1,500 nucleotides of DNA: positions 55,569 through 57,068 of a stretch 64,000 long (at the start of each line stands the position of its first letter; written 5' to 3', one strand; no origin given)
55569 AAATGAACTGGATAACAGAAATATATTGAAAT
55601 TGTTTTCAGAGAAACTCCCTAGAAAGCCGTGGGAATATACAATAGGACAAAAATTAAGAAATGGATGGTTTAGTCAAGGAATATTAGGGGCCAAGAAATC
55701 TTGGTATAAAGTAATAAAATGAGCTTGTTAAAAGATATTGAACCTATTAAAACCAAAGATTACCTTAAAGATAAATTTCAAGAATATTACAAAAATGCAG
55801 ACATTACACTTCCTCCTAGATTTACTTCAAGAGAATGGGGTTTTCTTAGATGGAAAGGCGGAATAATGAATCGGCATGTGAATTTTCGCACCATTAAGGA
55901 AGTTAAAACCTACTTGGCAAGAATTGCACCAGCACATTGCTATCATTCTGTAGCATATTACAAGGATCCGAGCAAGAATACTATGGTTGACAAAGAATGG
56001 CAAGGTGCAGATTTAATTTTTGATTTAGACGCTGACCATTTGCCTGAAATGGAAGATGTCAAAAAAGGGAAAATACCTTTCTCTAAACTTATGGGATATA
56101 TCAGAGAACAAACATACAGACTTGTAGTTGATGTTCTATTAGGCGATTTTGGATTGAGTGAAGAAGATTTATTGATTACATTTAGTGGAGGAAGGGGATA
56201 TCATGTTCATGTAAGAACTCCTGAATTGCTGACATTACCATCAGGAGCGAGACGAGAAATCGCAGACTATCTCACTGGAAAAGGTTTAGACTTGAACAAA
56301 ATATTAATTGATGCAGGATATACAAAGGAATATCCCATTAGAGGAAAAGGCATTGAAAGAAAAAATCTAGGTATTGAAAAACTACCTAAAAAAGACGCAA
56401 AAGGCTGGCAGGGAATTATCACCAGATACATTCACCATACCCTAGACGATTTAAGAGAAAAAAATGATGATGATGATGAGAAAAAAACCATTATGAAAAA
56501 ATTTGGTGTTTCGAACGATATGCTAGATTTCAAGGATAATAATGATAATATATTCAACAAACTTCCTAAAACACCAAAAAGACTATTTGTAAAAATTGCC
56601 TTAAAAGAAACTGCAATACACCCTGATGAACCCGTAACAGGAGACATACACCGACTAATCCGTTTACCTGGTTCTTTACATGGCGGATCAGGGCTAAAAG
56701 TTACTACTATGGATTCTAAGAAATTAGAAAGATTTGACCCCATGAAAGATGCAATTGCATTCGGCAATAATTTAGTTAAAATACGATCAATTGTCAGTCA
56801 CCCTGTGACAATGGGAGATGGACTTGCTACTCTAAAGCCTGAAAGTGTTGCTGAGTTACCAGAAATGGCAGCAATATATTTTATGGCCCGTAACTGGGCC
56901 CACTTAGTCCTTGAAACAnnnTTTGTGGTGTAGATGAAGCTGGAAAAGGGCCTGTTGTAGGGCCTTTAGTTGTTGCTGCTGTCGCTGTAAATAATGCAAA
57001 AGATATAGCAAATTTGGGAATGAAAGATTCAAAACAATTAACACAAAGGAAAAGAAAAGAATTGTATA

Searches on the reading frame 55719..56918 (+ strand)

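Call 67: search_protein_families(library=pfam, proteins=[window:55719-56918:+], max_evalue=0.001)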
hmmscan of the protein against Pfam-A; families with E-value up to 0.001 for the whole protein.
window:55719-56918:+ (400 aa): 1 family
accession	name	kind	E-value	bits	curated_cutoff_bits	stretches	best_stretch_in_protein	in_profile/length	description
PF01896.25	DNA_primase_S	-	3.7e-17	63.6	26.8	1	101-330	1-159/163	DNA primase small subunit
